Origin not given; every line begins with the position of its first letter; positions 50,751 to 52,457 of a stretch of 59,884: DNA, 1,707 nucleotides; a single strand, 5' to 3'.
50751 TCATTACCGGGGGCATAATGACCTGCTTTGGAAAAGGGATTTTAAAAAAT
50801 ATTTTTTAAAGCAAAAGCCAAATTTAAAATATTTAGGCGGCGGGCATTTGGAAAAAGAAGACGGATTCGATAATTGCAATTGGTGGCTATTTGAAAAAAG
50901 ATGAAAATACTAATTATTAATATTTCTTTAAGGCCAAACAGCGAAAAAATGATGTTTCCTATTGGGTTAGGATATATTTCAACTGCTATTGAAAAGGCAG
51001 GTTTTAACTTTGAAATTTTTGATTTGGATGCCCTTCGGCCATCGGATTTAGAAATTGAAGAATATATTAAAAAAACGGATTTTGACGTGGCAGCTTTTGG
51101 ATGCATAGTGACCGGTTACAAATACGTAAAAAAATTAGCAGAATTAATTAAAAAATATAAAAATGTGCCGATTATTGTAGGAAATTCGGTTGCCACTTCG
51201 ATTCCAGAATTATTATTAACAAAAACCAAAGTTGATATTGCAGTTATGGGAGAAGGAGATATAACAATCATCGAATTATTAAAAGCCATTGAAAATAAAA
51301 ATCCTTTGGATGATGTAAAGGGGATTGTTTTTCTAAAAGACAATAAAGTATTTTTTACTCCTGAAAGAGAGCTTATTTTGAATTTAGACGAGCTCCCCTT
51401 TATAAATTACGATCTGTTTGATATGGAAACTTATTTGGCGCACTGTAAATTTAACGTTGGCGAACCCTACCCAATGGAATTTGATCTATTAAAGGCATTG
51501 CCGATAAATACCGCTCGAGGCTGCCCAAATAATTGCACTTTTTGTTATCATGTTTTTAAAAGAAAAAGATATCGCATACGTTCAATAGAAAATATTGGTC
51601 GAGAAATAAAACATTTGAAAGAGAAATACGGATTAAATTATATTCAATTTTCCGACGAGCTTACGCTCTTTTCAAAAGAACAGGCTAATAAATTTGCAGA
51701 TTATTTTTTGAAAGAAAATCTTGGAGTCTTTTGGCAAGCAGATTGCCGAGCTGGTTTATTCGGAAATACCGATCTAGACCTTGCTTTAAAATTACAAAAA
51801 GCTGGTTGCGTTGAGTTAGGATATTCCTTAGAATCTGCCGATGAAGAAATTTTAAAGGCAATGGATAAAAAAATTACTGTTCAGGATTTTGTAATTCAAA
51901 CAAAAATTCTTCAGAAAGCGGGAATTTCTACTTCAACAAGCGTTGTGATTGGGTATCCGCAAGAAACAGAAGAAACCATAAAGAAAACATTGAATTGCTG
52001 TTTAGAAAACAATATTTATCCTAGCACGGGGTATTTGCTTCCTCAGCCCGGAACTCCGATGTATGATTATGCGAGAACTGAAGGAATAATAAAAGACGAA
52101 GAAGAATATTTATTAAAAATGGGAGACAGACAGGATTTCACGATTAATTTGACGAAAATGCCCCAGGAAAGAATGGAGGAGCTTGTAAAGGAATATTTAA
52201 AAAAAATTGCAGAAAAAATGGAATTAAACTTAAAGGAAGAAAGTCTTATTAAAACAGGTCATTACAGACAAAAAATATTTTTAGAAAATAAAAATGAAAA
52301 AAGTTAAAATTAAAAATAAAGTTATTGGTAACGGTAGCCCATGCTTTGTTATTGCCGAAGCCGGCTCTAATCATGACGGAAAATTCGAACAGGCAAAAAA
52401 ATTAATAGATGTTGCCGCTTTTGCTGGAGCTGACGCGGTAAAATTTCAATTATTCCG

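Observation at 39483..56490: Three paralogous cobalamin-binding radical SAM enzymes interleaved with the nonulosonate genes (top candidate for an undescribed tailoring system)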

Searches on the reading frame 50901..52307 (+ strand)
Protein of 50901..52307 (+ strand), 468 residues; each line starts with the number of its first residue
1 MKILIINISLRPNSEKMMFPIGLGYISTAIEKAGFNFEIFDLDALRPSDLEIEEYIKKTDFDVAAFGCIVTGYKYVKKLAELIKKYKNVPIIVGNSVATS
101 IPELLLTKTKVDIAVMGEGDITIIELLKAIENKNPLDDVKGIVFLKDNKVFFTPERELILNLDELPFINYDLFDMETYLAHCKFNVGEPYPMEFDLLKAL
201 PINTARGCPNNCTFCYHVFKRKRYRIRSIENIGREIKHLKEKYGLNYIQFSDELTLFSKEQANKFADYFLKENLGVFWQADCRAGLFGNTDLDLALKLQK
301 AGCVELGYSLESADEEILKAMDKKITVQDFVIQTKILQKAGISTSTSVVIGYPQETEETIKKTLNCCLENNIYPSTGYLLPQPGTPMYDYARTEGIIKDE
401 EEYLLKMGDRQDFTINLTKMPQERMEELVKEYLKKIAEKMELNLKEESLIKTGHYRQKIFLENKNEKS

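Call 3: search_protein_families(library=pfam, proteins=[window:50901-52307:+])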
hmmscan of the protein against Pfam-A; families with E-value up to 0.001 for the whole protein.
window:50901-52307:+ (468 aa): 2 families
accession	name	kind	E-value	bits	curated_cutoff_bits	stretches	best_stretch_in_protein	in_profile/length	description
PF04055.27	Radical_SAM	-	1.3e-22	81.2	29.5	1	202-365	1-164/166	Radical SAM superfamily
PF02310.24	B12-binding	-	1.9e-16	60.4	32.1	1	17-126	11-120/121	B12 binding domain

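Call 4: search_protein_families(library=ncbifam, proteins=[window:50901-52307:+])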
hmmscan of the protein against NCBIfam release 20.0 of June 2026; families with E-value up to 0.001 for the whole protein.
window:50901-52307:+ (468 aa): 28 families (the best 25 are shown)
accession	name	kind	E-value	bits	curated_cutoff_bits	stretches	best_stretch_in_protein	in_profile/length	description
NF038361.1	rSAM_Sden_1168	equivalog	2.5e-46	158.4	575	1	16-439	81-518/560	Sden_1168 family B12-binding radical SAM P-methyltransferase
TIGR03471.1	HpnJ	equivalog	1.1e-41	143.3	577.6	1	48-435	55-431/472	hopanoid biosynthesis associated radical SAM protein HpnJ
TIGR02026.1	BchE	equivalog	1.6e-40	139.4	481.35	1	17-431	19-422/497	magnesium-protoporphyrin IX monomethyl ester anaerobic oxidative cyclase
TIGR04072.2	rSAM_ladder_B12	equivalog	4.9e-38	130.9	360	2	200-404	181-385/443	lipid biosynthesis B12-binding/radical SAM protein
NF050148.1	rSAM_ApyD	equivalog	5.6e-35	120.8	750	1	60-399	74-405/645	RiPP biosynthesis radical SAM protein ApyD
TIGR04479.1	bcpD_PhpK_rSAM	subfamily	1.4e-32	112.8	600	1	21-438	73-466/504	PhpK family radical SAM P-methyltransferase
TIGR04385.1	B12_rSAM_cofa1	equivalog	1.3e-29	103.7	450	1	4-365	4-359/438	B12 lower ligand biosynthesis radical SAM protein BzaD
TIGR04014.1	B12_SAM_MJ_0865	equivalog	6.6e-27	94.4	360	2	202-390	163-357/434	methyl-coenzyme M reductase glutamine C-methyltransferase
TIGR04013.1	B12_SAM_MJ_1487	hypoth_equivalog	1.9e-24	86.2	251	2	51-242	34-195/382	TIGR04013 family B12-binding domain/radical SAM domain-containing protein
TIGR03975.1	rSAM_ocin_1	subfamily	2e-23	82.7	281.85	1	57-364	125-424/606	RiPP maturation radical SAM C-methyltransferase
TIGR04295.1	B12_rSAM_oligo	hypoth_equivalog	1.7e-22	79.8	400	1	19-389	24-382/422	TIGR04295 family B12-binding domain-containing radical SAM protein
TIGR04367.1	HpnR_B12_rSAM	equivalog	7.1e-20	71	650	1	19-430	21-407/490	hopanoid C-3 methylase HpnR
TIGR04190.1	B12_SAM_Ta0216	equivalog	1.6e-18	66.6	500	1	18-367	35-391/554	TIGR04190 family B12-binding domain/radical SAM domain protein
NF033712.0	B12_rSAM_KedN5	subfamily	2.3e-17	62.5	700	1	37-217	39-213/624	KedN5 family methylcobalamin-dependent radical SAM C-methyltransferase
TIGR01579.1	MiaB-like-C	equivalog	3.1e-14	53.1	357.05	1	78-374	55-322/416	tRNA (N(6)-L-threonylcarbamoyladenosine(37)-C(2))-methylthiotransferase MtaB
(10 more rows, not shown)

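Call 12: search_solved_structures(query=window:50901-52307:+, max_evalue=0.01)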
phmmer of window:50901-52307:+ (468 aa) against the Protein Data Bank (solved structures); distinct sequences matched with E-value up to 0.01: 11.
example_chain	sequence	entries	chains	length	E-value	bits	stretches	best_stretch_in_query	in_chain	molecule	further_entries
9ccb_A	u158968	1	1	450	3e-12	49.4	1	199-410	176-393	Radical SAM core domain-containing protein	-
6fd2_B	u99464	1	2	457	1.7e-11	46.9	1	201-399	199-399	Putative apramycin biosynthetic oxidoreductase 4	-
9n1b_A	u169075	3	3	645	6.8e-09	38.3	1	18-364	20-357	Radical SAM protein | Radical SAM enzyme CysS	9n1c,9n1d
7kdx_A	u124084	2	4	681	2.5e-08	36.4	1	60-370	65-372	Methyltransferase TokK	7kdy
2qgq_A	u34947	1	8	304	9.3e-05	24.7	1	204-363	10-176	Protein TM_1862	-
4jc0_A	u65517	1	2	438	0.00017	23.9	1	203-363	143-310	Ribosomal protein S12 methylthiotransferase RimO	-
7mjz_A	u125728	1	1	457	0.00028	23.1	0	203-242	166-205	tRNA-2-methylthio-N(6)-dimethylallyladenosine synthase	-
7mjv_A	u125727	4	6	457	0.00038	22.7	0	203-242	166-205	tRNA-2-methylthio-N(6)-dimethylallyladenosine synthase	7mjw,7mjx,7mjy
3t7v_A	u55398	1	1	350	0.00043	22.5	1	206-390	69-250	methylornithine synthase PylB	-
6wte_A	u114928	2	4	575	0.0052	18.9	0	12-368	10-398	B12-binding domain-containing protein | Tryptophan-C2-methyltransferase containing B12-binding domain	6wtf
5ul2_A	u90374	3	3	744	0.0084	18.2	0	91-236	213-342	OxsB protein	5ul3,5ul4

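Call 21: find_homologous_proteins(query=window:50901-52307:+, max_evalue=1e-10)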
Query window:50901-52307:+ (468 aa): 1220 proteins with E <= 1e-10 among 8000 candidates; the best 120 are listed.
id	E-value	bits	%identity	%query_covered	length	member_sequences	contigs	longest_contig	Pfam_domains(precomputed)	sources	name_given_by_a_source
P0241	0.0e+0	1049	100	100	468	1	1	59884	PF04055.28,PF02310.25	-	-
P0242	5.5e-260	881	84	99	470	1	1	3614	PF04055.28,PF02310.25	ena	-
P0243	1.1e-252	857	81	99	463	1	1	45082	PF04055.28,PF02310.25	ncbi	ncbi:MAG: radical SAM protein [Patescibacteria group bacterium]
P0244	1.8e-237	807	78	98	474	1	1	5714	PF04055.28,PF02310.25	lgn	-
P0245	1.2e-230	784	75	98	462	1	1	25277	PF04055.28,PF02310.25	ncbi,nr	ncbi:MAG: B12-binding domain-containing radical SAM protein [Candidatus Staskawiczbacteria bacterium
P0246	7.7e-230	781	74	99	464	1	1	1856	PF04055.28,PF02310.25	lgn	-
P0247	1.5e-229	781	76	98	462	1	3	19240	PF04055.28,PF02310.25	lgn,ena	-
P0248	9.8e-229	778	75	98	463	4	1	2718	PF04055.28,PF02310.25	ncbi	-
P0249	1.1e-228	778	74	98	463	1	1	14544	PF04055.28,PF02310.25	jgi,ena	-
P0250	1.5e-227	774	73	98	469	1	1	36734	PF04055.28,PF02310.25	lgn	-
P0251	4.0e-227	773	74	98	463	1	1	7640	PF04055.28,PF02310.25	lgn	-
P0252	1.3e-226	771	75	98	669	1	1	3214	PF13847.13,PF13489.13,PF13649.13,PF04055.28,PF08241.19,PF08242.19,PF02310.25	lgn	-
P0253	2.4e-225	767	73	98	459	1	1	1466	PF04055.28,PF02310.25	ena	-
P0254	5.3e-225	766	74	98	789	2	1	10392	PF04321.24,PF16363.12,PF02719.22,PF04055.28,PF05368.20,PF01073.26,PF13460.13,PF00106.32,PF01370.28,PF02310.25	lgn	-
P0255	6.5e-225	765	73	98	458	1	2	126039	PF04055.28,PF02310.25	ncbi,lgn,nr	ncbi:MAG: radical SAM protein [Candidatus Pacebacteria bacterium]|nr:radical SAM protein [Candidatus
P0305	2.9e-193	661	63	97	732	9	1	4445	PF04055.28,PF02348.26,PF02310.25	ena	-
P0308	3.4e-192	657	64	98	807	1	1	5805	PF04321.24,PF16363.12,PF02719.22,PF04055.28,PF05368.20,PF01073.26,PF07993.19,PF13460.13,PF00106.32,PF01370.28,PF02310.25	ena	-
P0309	4.9e-192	657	64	97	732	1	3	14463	PF04055.28,PF02348.26,PF02310.25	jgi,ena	-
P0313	6.0e-190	650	61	99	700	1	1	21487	PF04055.28,PF12804.14,PF02348.26,PF02310.25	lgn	-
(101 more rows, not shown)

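Call 30: find_related_loci(query=A2, collection=genome_contigs, flank=10000)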
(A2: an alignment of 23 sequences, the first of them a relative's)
Query A2 (468 aa) in genome_contigs; peptide patterns used: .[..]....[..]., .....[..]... (x = any residue, [..] = any of these).
210 stretches matched a pattern; 84 encode a relative of the query (tblastn E <= 1e-3); the best 80 are kept; 80 distinct loci.
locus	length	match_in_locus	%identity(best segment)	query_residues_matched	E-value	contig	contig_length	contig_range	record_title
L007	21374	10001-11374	74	1-458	0e+0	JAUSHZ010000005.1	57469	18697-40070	MAG: bacterium isolate E14_metabat.bin.214 E14_k141_29161, whole genome shotgun sequence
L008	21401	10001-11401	72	1-467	0e+0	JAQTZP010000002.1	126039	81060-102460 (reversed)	MAG: Candidatus Paceibacterota bacterium isolate STC_63 NODE_327_length_126039_cov_5.320923_Sandtown_C, whole genome sho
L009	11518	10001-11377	66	1-457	0e+0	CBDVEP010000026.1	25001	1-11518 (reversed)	MAG TPA_asm: uncultured bacterium isolate SRR22302360_binner13_Refined_21 genome assembly, contig: ERZ25073602.400, whol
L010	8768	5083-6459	67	1-458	0e+0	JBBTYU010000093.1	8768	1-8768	MAG: Patescibacteria group bacterium isolate H32-bin107_1 H32_bin107_1_000000000093, whole genome shotgun sequence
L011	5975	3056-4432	66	1-458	0e+0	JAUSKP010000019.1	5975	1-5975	MAG: bacterium isolate E14_metabat.bin.6 E14_k141_1207351, whole genome shotgun sequence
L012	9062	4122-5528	62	1-468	0e+0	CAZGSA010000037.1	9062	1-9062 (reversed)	MAG TPA_asm: Candidatus Woesearchaeota archaeon isolate SRP178699_co1_132 genome assembly, contig: NODE_10752_length_906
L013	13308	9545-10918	60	1-458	0e+0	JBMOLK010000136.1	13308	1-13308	MAG: Bacillota bacterium isolate Betzabe_MAG022 MAG022_136, whole genome shotgun sequence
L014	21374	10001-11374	57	1-458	0e+0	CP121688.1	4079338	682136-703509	Clostridiaceae bacterium 35-E11 chromosome, complete genome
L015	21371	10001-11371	57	1-457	1e-179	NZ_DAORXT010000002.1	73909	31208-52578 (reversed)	MAG: Acetivibrio sp. isolate AMR_MDS_1980 NODE_294_length_73909_cov_13.930823, whole genome shotgun sequence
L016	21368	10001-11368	58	1-456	2e-179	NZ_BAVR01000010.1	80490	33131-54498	Acetivibrio straminisolvens JCM 21531, whole genome shotgun sequence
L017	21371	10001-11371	58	1-457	5e-179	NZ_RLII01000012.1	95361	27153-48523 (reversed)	Acetivibrio mesophilus strain N2K1 seq12, whole genome shotgun sequence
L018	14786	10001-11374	56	1-458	2e-176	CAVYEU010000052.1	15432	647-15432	MAG: uncultured Eubacteriales bacterium isolate MFD01112.bin.1.4 genome assembly, contig: contig_43434, whole genome sho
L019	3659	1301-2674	55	1-458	0e+0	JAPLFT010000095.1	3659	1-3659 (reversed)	MAG: Proteobacteria bacterium isolate LacPavin_0920_WC90_MAG_38_6 LacPavin_0920_WC90_scaffold_843871, whole genome shotg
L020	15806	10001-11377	55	1-457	2e-165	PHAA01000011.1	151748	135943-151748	MAG: Firmicutes bacterium HGW-Firmicutes-15 bjp_ig2069_scaffold_196, whole genome shotgun sequence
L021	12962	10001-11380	52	1-458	7e-165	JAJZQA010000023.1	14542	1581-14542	MAG: Deltaproteobacteria bacterium isolate SKS1.bin30 NODE_7407_length_14542_cov_1.196601, whole genome shotgun sequence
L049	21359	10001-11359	47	1-452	9e-137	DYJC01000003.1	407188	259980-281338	MAG TPA_asm: Desulfosudis oleivorans isolate FI88_44_71 Afr_mines_FI88_10_length_407188_cov_28_938713, whole genome shot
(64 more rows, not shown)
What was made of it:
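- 80 loci came from species genomes (call 30).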

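Call 41: search_protein_families(library=pfam, proteins=[L017:3469-4290:+, L017:4386-5204:+, L017:5256-7223:+, L017:7569-8975:+, L017:12856-13713:+, L017:13770-14270:+, L017:15575-16186:+, L017:16404-18059:+, L017:18056-18460:+, L017:18573-19637:+], max_evalue=0.0001)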
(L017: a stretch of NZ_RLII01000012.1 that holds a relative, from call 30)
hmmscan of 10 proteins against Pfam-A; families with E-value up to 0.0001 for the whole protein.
L017:3469-4290:+ (273 aa): 2 families
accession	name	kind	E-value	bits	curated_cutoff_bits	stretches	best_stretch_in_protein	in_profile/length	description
PF00669.25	Flagellin_N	-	8.5e-47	159.1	26.6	1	3-139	1-137/139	Bacterial flagellin N-terminal helical region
PF00700.27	Flagellin_C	-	1.3e-31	109.2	23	1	187-272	1-86/86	Bacterial flagellin C-terminal helical region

L017:4386-5204:+ (272 aa): 2 families
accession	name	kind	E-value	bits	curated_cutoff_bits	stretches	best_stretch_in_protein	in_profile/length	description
PF00669.25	Flagellin_N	-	5.1e-46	156.6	26.6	1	3-139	1-137/139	Bacterial flagellin N-terminal helical region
PF00700.27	Flagellin_C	-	3.9e-31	107.6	23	1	187-271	2-86/86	Bacterial flagellin C-terminal helical region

L017:5256-7223:+ (655 aa): 2 families
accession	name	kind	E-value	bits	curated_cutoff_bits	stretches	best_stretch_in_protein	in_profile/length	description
PF01973.23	MptE-like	-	4.5e-45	153.9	34.6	1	230-401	6-170/171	6-hydroxymethylpterin diphosphokinase MptE-like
PF20157.4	Maf_flag10_N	-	4.1e-05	23.6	23.5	0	43-151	58-161/228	Glycosyltransferase Maf N-terminal domain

L017:7569-8975:+ (468 aa): 2 families
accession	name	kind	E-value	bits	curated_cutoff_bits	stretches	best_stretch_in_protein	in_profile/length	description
PF01973.23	MptE-like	-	1.4e-47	162.1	34.6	1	203-364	4-170/171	6-hydroxymethylpterin diphosphokinase MptE-like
PF20157.4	Maf_flag10_N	-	2.8e-11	43.7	23.5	1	75-133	106-163/228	Glycosyltransferase Maf N-terminal domain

L017:12856-13713:+ (285 aa): 6 families
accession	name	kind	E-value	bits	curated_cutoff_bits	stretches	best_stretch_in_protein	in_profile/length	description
PF13489.12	Methyltransf_23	-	8.7e-24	84.5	27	1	58-214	10-163/164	Methyltransferase domain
PF07021.18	MetW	-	2.1e-11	44.2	21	1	63-150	6-98/193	Methionine biosynthesis protein MetW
PF08242.18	Methyltransf_12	-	3.6e-10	40.9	30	1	74-160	1-97/98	Methyltransferase domain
PF08241.18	Methyltransf_11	-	3.3e-09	37.7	21.2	1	74-151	1-84/95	Methyltransferase domain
PF13649.12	Methyltransf_25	-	4.4e-08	34.1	27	1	73-150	1-89/97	Methyltransferase domain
PF13847.12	Methyltransf_31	-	1.4e-07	31.8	27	1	72-175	6-118/145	Methyltransferase domain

L017:13770-14270:+ (166 aa): 0 families

L017:15575-16186:+ (203 aa): 2 families
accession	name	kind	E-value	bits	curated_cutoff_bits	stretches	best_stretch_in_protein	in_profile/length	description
PF13420.13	Acetyltransf_4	-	3.7e-11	43.7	24.3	1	24-165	9-152/155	Acetyltransferase (GNAT) domain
PF13302.13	Acetyltransf_3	-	7.4e-09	36.9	25.4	1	30-148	18-138/138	Acetyltransferase (GNAT) domain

L017:16404-18059:+ (551 aa): 0 families

L017:18056-18460:+ (134 aa): 2 families
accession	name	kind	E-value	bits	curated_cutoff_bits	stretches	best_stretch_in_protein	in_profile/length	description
PF13669.12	Glyoxalase_4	-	8.3e-20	71.6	27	1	4-115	1-109/109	Glyoxalase/Bleomycin resistance protein/Dioxygenase superfamily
PF00903.31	Glyoxalase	-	5.7e-06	27.1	20.6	1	2-101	1-98/121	Glyoxalase/Bleomycin resistance protein/Dioxygenase superfamily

L017:18573-19637:+ (354 aa): 2 families
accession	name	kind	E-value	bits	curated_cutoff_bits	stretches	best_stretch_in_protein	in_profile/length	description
PF00534.26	Glycos_transf_1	-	3.3e-07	30.4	26.4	1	216-332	50-168/172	Glycosyl transferases group 1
PF04101.22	Glyco_tran_28_C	-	1.2e-06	29.1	22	1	188-319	5-140/166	Glycosyltransferase family 28 C-terminal domain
